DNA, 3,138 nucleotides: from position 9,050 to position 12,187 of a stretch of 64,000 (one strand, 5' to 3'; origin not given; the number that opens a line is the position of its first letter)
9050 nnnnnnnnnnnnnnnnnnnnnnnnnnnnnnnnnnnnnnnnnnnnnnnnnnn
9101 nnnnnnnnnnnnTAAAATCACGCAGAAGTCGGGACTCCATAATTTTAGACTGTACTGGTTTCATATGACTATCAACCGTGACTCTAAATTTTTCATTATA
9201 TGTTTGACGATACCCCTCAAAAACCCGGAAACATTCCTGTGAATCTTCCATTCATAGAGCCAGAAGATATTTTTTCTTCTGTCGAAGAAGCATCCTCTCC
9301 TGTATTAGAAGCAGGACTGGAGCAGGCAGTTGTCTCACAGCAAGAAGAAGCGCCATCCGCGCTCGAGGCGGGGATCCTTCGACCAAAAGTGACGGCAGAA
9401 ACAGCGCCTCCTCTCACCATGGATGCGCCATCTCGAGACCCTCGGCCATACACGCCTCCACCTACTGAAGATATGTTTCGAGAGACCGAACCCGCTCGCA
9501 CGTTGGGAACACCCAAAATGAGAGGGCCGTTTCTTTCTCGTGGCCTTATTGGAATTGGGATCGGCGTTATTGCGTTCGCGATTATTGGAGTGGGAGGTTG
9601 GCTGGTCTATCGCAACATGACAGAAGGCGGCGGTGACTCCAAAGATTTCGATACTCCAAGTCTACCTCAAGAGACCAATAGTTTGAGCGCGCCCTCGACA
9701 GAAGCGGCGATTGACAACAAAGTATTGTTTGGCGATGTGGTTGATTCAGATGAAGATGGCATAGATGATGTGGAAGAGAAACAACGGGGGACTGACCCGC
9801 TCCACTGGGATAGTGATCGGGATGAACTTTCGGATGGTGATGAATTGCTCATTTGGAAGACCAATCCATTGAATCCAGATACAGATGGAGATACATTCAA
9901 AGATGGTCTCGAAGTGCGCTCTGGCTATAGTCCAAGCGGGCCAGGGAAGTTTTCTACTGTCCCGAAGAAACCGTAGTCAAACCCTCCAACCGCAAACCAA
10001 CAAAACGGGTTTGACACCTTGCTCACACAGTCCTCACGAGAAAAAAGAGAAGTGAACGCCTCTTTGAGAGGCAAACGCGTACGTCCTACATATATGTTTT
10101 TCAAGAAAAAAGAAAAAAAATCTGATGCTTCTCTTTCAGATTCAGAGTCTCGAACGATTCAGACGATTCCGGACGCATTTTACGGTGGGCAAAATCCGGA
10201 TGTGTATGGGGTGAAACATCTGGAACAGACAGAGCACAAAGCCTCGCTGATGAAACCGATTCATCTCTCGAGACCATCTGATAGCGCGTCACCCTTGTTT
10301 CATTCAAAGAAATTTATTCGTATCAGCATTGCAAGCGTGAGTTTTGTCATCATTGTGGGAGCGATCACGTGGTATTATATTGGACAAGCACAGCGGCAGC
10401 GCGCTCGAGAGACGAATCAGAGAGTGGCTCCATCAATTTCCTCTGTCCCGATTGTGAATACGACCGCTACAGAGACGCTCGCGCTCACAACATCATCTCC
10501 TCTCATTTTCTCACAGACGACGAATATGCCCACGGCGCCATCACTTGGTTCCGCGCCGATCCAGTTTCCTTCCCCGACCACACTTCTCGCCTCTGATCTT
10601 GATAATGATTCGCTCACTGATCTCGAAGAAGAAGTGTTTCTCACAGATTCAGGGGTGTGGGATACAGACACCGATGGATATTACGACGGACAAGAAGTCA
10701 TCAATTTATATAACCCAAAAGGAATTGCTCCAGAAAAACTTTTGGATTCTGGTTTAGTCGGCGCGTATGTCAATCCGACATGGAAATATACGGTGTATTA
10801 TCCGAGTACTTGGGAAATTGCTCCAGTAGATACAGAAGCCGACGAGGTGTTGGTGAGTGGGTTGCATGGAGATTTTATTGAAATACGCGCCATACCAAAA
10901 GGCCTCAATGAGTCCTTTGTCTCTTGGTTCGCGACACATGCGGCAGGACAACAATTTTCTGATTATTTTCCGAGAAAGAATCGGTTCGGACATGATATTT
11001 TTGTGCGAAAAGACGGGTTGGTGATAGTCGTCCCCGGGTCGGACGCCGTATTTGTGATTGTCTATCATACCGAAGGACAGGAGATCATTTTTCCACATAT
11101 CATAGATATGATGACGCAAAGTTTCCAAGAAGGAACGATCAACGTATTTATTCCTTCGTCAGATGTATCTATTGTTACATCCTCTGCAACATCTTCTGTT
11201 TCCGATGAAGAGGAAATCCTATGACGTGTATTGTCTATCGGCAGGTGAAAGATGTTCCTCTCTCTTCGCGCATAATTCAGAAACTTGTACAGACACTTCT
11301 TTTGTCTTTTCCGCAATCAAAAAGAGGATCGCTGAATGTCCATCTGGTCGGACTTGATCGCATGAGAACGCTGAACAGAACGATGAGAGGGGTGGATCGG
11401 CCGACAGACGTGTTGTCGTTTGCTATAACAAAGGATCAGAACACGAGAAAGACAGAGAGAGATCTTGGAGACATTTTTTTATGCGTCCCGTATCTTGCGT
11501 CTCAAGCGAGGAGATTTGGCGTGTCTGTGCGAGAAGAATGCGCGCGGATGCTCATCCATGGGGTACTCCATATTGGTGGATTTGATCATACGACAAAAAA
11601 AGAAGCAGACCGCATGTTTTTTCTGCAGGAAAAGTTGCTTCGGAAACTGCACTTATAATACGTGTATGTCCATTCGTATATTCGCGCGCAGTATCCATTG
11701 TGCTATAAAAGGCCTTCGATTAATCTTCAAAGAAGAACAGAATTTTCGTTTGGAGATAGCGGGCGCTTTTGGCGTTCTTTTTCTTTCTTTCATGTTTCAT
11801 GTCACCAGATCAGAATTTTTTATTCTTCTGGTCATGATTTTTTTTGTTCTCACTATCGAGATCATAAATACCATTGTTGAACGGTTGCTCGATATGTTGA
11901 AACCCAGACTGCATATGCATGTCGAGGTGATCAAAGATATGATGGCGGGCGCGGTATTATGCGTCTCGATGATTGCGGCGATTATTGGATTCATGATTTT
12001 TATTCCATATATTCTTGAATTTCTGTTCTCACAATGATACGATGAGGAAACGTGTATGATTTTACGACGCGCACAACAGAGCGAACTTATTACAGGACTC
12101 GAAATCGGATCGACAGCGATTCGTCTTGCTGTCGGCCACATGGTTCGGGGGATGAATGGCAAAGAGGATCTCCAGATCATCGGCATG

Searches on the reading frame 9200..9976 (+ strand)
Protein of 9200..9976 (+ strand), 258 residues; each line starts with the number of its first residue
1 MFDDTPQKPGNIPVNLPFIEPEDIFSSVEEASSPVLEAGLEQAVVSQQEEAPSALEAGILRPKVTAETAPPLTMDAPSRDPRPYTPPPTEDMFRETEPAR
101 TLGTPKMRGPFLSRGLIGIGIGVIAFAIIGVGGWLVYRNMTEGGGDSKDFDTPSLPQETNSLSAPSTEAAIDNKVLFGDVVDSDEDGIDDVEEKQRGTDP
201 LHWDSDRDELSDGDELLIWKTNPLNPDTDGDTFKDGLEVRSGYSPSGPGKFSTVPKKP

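Call 9: search_protein_families(library=pfam, proteins=[window:9200-9976:+], max_evalue=0.01)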
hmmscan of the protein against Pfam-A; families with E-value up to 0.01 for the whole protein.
window:9200-9976:+ (258 aa): 1 family
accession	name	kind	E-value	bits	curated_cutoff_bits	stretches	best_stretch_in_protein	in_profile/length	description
PF18884.5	TSP3_bac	-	4.8e-09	36.3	25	1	182-201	1-20/22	Bacterial TSP3 repeat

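Call 43: find_encoding_contigs(protein=window:9200-9976:+, flank=3000, max_places=10)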
Protein window:9200-9976:+ (258 aa): 3 contigs read that carry it; 3 places shown.
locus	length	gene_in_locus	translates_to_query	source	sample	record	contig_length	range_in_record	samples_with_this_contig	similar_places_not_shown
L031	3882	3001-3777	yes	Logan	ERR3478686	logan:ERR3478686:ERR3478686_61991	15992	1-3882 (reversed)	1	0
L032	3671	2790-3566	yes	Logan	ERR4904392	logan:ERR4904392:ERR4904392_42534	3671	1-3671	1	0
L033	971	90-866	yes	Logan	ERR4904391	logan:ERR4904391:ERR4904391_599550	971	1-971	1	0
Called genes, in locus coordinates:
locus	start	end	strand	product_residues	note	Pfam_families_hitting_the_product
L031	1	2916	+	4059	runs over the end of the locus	PF18895:T4SS_pilin (weak), PF13205:Big_5 (faint), PF01833:TIG (faint), PF14870:PSII_BNR, PF13948:DUF4215 (weak)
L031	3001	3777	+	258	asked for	PF18884:TSP3_bac (faint)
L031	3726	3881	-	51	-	?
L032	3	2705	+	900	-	?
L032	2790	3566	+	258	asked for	PF18884:TSP3_bac (faint)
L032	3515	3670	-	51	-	?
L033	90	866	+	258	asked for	PF18884:TSP3_bac (faint)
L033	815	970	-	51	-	?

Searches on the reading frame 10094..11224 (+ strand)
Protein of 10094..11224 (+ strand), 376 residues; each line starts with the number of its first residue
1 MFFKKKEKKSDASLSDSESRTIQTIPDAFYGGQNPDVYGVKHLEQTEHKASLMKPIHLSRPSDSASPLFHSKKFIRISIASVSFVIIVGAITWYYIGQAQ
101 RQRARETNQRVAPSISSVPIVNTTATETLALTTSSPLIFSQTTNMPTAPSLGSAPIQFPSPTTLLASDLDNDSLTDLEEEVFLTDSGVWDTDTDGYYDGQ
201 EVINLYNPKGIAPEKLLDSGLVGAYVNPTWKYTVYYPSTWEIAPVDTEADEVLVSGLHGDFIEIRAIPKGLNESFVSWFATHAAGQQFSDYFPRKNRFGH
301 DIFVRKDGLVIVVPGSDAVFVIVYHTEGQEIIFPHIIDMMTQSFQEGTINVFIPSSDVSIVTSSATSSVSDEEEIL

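Call 9: search_protein_families(library=pfam, proteins=[window:10094-11224:+], max_evalue=0.01)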
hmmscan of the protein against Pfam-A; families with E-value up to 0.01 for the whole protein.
window:10094-11224:+ (376 aa): 0 families

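Call 21: find_homologous_proteins(query=window:10094-11224:+, max_evalue=0.00001)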
Query window:10094-11224:+ (376 aa): 129 proteins with E <= 0.00001 among 3541 candidates; the best 120 are listed.
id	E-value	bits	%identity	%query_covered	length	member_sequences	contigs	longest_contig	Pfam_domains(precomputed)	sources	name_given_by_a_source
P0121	1.8e-247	838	100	100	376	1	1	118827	-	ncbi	-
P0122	7.7e-79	283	43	94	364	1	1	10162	-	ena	-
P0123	1.4e-78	282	41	93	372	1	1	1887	-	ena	-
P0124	7.8e-77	277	41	88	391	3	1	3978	-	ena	-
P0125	1.4e-76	276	41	98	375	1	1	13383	-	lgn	-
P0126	1.8e-76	276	39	98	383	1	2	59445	-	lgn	-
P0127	3.9e-76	274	41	88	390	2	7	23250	-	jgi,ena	-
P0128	4.9e-76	274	41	88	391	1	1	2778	-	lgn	-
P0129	9.4e-76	273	41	95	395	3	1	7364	-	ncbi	ncbi:MAG: hypothetical protein WC862_05410 [Patescibacteria group bacterium]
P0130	1.0e-75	273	41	88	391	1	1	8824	-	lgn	-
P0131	2.3e-75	272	41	88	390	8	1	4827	-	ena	-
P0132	3.1e-75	271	43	89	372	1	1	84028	-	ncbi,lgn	-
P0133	5.3e-75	271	40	95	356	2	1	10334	-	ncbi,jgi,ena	-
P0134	5.7e-75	271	42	90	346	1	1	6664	-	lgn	-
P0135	6.6e-75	270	39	99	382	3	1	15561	-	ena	-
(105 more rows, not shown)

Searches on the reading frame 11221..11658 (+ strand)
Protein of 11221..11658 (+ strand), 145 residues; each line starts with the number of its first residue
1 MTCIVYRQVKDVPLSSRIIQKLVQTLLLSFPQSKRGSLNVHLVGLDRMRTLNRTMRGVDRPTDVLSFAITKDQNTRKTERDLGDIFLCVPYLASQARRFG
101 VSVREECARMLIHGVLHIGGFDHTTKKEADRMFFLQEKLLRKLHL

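Call 9: search_protein_families(library=pfam, proteins=[window:11221-11658:+], max_evalue=0.01)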
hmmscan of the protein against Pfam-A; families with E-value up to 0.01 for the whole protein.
window:11221-11658:+ (145 aa): 1 family
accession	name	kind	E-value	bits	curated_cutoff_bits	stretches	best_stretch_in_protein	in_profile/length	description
PF02130.23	YbeY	-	1.9e-33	115.5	25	1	17-143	9-129/129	Endoribonuclease YbeY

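Call 46: find_encoding_contigs(protein=window:11221-11658:+, flank=3000, max_places=10)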
Protein window:11221-11658:+ (145 aa): 3 contigs read that carry it; 3 places shown.
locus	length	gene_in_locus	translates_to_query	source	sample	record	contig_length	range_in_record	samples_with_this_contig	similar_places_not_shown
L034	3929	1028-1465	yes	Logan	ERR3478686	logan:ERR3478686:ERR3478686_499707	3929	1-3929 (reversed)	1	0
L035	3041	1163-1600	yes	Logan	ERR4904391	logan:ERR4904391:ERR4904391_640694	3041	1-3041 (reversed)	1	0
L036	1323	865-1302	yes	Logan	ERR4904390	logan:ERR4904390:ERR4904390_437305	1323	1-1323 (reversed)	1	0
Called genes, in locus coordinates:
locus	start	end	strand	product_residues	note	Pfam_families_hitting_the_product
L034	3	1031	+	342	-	?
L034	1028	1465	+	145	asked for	PF02130:YbeY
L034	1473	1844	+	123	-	PF01219:DAGK_prokar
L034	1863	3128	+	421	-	PF11104:PilM_2 (faint), PF02491:SHS2_FTSA, PF06723:MreB_Mbl (weak), PF14450:FtsA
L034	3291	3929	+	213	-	?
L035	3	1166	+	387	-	?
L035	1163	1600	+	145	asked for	PF02130:YbeY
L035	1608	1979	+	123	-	PF01219:DAGK_prokar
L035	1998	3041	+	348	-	?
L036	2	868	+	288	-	?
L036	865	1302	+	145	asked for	PF02130:YbeY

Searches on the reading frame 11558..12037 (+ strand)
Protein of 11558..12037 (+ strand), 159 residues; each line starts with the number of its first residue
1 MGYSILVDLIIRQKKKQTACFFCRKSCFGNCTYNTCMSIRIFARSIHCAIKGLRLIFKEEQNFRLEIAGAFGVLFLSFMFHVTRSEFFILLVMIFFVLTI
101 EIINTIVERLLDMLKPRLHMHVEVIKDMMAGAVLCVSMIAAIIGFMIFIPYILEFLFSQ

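Call 42: search_protein_families(library=pfam, proteins=[window:11558-12037:+], max_evalue=0.001)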
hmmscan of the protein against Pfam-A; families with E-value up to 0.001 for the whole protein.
window:11558-12037:+ (159 aa): 1 family
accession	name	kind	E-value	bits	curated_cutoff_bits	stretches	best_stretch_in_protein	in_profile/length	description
PF01219.24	DAGK_prokar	-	1.5e-27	95.8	22.3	1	48-148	2-102/102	Prokaryotic diacylglycerol kinase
